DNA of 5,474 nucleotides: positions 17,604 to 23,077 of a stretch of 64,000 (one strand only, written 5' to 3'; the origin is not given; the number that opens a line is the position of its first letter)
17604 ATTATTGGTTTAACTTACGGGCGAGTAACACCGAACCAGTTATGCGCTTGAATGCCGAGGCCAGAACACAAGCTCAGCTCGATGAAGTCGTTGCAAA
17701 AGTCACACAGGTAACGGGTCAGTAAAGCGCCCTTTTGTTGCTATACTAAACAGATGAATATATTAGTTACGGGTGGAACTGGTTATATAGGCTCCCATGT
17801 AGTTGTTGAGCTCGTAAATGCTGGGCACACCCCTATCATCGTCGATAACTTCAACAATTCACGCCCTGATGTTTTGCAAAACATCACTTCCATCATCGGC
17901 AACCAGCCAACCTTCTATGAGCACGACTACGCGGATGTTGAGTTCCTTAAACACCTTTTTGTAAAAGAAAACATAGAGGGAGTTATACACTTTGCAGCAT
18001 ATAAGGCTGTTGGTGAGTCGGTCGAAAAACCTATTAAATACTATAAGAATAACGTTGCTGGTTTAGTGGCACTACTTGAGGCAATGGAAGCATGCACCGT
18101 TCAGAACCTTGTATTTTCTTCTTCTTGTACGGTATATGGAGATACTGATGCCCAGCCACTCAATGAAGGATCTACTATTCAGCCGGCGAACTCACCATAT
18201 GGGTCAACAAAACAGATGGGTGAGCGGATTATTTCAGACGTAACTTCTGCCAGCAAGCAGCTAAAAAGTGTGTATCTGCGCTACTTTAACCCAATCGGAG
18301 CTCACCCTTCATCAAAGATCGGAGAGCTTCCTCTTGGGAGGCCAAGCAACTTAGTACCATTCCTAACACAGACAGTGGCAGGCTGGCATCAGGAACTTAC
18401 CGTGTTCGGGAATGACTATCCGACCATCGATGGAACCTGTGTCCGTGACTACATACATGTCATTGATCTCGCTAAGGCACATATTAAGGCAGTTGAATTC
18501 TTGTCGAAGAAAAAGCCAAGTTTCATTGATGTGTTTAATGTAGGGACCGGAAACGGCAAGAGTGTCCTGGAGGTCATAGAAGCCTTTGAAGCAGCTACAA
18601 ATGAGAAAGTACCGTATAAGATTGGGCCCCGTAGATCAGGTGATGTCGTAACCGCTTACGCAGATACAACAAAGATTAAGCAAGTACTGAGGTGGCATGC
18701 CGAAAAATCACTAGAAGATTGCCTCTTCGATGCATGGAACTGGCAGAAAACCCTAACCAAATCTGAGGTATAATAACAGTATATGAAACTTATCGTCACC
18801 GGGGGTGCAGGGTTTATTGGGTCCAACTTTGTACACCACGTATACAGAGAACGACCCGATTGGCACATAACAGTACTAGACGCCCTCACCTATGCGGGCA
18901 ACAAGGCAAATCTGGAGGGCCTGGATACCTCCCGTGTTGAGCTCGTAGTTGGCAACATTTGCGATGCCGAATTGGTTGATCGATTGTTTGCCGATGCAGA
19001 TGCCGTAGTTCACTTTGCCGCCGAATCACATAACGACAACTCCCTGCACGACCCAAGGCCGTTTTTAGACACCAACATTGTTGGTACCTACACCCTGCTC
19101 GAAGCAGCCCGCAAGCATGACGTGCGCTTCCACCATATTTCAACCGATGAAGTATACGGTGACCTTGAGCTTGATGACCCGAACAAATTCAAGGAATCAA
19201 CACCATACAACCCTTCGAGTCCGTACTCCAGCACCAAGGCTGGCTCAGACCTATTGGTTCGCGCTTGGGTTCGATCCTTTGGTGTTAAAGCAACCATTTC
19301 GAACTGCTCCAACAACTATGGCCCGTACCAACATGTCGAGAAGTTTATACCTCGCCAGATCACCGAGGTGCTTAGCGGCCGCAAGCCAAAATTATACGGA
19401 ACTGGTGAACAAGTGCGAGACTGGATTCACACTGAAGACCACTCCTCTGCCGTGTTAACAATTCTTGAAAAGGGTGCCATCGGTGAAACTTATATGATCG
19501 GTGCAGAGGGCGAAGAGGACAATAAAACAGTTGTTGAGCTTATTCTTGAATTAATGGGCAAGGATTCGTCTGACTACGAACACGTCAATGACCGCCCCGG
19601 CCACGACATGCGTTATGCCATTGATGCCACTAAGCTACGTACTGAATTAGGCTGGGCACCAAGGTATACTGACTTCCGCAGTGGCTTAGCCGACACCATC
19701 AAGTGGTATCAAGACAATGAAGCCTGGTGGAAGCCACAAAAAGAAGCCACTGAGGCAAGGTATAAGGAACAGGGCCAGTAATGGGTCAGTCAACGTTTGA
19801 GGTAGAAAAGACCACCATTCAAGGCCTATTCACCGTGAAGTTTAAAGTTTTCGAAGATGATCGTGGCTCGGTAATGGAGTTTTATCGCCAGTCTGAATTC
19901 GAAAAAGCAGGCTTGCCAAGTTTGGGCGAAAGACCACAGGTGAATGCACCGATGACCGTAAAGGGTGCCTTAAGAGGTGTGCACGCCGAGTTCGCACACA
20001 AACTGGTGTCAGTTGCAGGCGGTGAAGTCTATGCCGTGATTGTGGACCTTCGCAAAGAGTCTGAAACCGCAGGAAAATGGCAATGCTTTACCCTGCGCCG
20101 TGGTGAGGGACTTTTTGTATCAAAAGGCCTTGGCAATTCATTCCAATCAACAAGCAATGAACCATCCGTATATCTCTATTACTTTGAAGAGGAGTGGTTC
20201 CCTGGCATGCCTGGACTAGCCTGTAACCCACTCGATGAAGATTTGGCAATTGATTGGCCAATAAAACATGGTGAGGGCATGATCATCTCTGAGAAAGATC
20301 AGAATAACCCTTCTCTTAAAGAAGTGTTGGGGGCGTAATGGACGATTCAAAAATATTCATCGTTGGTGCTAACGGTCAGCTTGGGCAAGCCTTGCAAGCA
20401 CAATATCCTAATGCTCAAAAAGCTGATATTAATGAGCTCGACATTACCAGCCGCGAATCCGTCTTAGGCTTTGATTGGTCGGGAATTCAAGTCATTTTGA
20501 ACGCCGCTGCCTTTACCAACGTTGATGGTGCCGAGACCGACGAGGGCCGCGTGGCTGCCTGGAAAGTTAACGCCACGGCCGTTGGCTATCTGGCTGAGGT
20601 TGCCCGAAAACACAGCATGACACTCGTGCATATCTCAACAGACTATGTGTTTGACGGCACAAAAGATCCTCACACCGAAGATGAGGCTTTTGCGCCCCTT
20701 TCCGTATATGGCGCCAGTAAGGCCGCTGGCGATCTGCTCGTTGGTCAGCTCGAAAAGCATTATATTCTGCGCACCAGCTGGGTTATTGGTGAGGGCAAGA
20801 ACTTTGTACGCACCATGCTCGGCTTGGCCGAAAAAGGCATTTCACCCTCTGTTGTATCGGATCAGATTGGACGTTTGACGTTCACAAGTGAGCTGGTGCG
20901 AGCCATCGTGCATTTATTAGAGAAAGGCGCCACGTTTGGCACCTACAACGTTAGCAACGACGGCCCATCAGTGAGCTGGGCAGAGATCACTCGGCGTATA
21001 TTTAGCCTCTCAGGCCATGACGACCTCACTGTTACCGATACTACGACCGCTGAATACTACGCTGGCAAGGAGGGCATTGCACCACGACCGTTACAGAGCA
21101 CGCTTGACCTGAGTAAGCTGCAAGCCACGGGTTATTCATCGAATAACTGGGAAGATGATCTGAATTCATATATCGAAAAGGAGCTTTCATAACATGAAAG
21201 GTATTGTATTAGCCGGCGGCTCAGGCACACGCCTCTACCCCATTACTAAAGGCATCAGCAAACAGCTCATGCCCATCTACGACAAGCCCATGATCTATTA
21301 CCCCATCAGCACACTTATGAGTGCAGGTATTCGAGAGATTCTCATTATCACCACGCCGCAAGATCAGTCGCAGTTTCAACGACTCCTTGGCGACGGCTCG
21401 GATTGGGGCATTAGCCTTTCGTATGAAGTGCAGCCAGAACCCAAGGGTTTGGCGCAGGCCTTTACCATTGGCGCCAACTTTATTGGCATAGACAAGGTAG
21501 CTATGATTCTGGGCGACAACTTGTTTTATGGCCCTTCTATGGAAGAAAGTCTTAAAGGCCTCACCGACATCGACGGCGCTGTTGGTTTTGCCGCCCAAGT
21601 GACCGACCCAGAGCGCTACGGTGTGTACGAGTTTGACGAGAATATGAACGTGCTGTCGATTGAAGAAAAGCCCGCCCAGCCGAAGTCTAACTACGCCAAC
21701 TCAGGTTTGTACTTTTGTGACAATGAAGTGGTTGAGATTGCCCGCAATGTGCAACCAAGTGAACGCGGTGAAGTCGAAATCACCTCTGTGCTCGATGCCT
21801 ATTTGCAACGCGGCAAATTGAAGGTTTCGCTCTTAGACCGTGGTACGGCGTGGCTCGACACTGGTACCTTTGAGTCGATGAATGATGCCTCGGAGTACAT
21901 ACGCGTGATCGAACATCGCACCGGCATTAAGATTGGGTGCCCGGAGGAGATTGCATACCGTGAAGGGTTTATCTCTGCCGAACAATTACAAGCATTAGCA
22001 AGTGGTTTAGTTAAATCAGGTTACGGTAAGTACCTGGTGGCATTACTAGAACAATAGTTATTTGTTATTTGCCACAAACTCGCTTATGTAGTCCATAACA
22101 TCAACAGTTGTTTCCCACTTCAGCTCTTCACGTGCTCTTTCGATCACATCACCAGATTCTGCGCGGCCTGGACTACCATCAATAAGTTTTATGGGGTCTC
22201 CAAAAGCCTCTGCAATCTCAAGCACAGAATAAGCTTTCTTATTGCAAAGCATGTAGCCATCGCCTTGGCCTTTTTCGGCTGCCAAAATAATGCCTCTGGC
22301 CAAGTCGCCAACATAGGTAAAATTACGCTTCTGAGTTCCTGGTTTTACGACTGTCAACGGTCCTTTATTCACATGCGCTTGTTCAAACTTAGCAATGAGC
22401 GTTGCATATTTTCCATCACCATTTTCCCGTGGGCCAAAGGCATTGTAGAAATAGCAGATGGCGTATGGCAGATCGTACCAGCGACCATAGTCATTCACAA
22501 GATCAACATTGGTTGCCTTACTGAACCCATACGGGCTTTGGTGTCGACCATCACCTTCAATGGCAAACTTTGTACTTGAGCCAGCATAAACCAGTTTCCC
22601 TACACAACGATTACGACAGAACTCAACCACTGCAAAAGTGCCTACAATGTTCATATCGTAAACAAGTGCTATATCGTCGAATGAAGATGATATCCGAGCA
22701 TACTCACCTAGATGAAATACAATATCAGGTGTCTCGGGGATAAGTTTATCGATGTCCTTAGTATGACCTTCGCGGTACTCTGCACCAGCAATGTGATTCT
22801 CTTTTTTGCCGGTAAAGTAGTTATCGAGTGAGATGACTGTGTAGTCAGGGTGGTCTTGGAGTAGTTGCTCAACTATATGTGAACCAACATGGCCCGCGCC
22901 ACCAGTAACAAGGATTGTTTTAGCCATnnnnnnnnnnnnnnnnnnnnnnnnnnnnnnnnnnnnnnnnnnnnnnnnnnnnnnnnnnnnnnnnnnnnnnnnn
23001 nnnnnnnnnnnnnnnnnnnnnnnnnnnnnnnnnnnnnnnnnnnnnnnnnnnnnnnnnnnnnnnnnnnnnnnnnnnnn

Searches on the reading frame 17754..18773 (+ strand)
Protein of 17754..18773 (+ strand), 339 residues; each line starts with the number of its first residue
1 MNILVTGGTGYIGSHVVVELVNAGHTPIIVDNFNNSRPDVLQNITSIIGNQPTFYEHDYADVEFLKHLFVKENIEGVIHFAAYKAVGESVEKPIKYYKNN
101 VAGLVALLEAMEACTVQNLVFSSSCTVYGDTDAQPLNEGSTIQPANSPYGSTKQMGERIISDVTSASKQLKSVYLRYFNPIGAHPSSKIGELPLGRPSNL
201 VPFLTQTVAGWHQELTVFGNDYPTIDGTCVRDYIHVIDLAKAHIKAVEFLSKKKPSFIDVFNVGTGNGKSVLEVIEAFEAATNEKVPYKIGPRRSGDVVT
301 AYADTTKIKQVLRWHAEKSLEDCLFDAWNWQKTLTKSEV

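Call 4: search_protein_families(library=pfam, proteins=[window:17754-18773:+], max_evalue=0.01)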
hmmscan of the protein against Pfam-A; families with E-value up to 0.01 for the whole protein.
window:17754-18773:+ (339 aa): 10 families
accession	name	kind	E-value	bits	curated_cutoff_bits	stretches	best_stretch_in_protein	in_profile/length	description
PF16363.11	GDP_Man_Dehyd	-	2.4e-50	172.3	27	1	4-323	1-328/332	GDP-mannose 4,6 dehydratase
PF01370.27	Epimerase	-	3.5e-50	171.1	20.9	1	3-264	1-240/240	NAD dependent epimerase/dehydratase family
PF01073.25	3Beta_HSD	-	6.4e-16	58.6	22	1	4-161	1-158/280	3-beta hydroxysteroid dehydrogenase/isomerase family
PF02719.21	Polysacc_synt_2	-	1.2e-14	54.6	20.2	1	3-183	1-174/293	Polysaccharide biosynthesis protein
PF04321.23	RmlD_sub_bind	-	1.1e-13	51.4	27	1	1-162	1-138/287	RmlD substrate binding domain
PF07993.18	NAD_binding_4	-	4e-07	29.9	20.1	1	71-164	86-192/258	Male sterility protein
PF08659.16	KR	-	2.8e-06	27.8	22.6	1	3-128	3-141/180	KR domain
PF13460.12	NAD_binding_10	-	4.1e-05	23.9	27.2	1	7-133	1-107/184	NAD(P)H-binding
PF05368.20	NmrA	-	4.7e-05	23.6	27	1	2-124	4-107/298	NmrA-like family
PF00106.31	adh_short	-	0.0011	18.9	26.6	1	3-69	3-68/195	short chain dehydrogenase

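Call 5: search_protein_families(library=ncbifam, proteins=[window:17754-18773:+], max_evalue=0.01)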
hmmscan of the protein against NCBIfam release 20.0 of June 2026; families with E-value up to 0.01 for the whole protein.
window:17754-18773:+ (339 aa): 29 families (the best 25 are shown)
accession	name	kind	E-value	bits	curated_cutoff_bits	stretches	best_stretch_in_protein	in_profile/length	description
TIGR01179.1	galE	equivalog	4.4e-122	407.1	262.3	1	2-335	1-329/332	UDP-glucose 4-epimerase GalE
NF007956.0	PRK10675.1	subfamily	1.1e-114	383.1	394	1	1-332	1-330/338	UDP-glucose 4-epimerase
TIGR01181.1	dTDP_gluc_dehyt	equivalog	1.3e-31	109.9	365.1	1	2-331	1-311/321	dTDP-glucose 4,6-dehydratase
TIGR02197.1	heptose_epim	equivalog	1.5e-28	99.9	274.6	1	3-324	1-306/316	ADP-glyceromanno-heptose 6-epimerase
TIGR04180.1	EDH_00030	hypoth_equivalog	6.2e-24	84.6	475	1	3-317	1-295/297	NAD-dependent 4,6-dehydratase LegB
NF011728.1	PRK15181.1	equivalog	5.1e-22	78.3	760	1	3-330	18-336/348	Vi polysaccharide biosynthesis UDP-N-acetylglucosaminuronic acid C-4 epimerase TviC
TIGR02622.1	CDP_4_6_dhtase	equivalog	6.5e-17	61.7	278.45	2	2-161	6-166/352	CDP-glucose 4,6-dehydratase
NF007490.0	PRK10084.1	subfamily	7.4e-15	54.8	649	1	1-331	1-334/361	dTDP-glucose 4,6-dehydratase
NF007582.0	PRK10217.1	equivalog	1.8e-14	53.6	698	1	2-289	3-277/355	dTDP-glucose 4,6-dehydratase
NF043036.1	ErythonDh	equivalog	3.9e-14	52.6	325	1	1-163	1-163/321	D-erythronate dehydrogenase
NF042422.1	oxyalk_red_OleD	equivalog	1.8e-13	50.5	580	1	1-284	1-252/329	2-alkyl-3-oxoalkanoate reductase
TIGR03466.1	HpnA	hypoth_equivalog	1.2e-11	44.1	367.65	1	2-183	2-173/327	hopanoid-associated sugar epimerase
NF008360.0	PRK11150.1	equivalog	2.5e-11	43.3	452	1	3-280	2-252/310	ADP-glyceromanno-heptose 6-epimerase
NF047922.1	GDPFucSynFcl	equivalog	5.8e-10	39.1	500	1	65-330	45-300/308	GDP-L-fucose synthase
TIGR01214.1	rmlD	equivalog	5.9e-10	38.7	224.05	1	3-165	2-140/285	dTDP-4-dehydrorhamnose reductase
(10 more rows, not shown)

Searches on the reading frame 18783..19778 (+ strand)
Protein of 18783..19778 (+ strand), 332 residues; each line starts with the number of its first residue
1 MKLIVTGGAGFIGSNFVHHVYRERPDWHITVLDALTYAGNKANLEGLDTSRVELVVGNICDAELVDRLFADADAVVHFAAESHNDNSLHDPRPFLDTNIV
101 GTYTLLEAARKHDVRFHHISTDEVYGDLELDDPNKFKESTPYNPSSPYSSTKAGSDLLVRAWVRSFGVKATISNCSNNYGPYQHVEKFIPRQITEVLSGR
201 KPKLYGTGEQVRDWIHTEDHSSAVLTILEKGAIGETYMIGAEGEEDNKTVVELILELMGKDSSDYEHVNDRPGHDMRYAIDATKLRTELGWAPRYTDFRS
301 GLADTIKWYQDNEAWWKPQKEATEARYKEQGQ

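Call 44: list_cluster_members(proteins=[window:18783-19778:+, window:21194-22054:+, window:20338-21189:+, window:17754-18770:+, window:12032-13447:+, window:44965-47811:+, window:30275-32707:+, window:1070-2446:+, window:2950-4644:+, window:50997-52367:+])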
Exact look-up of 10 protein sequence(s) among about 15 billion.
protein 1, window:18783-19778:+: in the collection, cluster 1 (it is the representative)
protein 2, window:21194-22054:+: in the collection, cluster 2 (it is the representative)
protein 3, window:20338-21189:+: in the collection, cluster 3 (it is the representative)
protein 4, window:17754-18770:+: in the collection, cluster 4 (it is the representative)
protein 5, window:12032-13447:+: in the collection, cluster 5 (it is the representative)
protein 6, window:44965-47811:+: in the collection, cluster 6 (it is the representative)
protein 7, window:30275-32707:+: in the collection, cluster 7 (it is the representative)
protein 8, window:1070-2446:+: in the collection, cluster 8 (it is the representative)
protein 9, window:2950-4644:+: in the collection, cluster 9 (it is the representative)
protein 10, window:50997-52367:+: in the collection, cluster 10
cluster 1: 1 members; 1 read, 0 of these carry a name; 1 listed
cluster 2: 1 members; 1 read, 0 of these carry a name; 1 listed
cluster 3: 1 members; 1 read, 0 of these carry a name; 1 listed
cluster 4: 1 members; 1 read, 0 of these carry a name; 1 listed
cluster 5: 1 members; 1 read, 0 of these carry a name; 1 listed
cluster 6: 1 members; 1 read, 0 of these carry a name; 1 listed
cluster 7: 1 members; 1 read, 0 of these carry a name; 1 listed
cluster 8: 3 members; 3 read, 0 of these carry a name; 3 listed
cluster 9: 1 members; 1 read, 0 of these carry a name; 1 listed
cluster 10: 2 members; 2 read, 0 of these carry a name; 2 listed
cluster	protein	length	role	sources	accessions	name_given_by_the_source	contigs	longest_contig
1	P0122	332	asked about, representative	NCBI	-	-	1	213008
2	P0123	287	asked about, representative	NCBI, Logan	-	-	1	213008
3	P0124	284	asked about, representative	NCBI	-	-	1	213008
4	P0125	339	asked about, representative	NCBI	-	-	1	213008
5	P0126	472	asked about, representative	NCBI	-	-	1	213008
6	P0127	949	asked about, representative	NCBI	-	-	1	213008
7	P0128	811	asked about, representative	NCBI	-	-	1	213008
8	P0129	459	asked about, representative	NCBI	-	-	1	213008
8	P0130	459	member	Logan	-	-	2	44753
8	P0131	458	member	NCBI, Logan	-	-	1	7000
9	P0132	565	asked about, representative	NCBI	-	-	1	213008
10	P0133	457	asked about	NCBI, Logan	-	-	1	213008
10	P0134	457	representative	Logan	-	-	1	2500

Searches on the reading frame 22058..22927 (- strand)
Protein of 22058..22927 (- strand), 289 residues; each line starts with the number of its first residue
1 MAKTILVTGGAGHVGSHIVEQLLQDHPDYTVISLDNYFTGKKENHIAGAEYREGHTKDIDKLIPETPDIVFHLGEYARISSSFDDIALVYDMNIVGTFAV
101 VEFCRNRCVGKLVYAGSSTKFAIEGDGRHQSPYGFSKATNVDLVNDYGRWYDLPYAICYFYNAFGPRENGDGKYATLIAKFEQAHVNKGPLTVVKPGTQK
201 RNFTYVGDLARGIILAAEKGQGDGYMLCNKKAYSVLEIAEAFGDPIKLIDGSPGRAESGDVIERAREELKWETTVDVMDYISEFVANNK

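Call 47: search_protein_families(library=pfam, proteins=[window:22058-22927:-], max_evalue=0.0001)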
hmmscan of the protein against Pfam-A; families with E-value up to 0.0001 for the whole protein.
window:22058-22927:- (289 aa): 6 families
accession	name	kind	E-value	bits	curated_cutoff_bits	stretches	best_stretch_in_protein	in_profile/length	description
PF01370.27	Epimerase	-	3.3e-39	135.2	20.9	1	5-221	1-233/240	NAD dependent epimerase/dehydratase family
PF16363.11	GDP_Man_Dehyd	-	1.1e-29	104.4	27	1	6-246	1-267/332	GDP-mannose 4,6 dehydratase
PF01073.25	3Beta_HSD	-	1.2e-12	47.9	22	1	6-117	1-116/280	3-beta hydroxysteroid dehydrogenase/isomerase family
PF02719.21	Polysacc_synt_2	-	1.8e-07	31.1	20.2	1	5-242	1-243/293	Polysaccharide biosynthesis protein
PF07993.18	NAD_binding_4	-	2.5e-07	30.5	20.1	0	7-32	1-27/258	Male sterility protein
PF04321.23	RmlD_sub_bind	-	8.7e-07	28.7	27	1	4-135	2-115/287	RmlD substrate binding domain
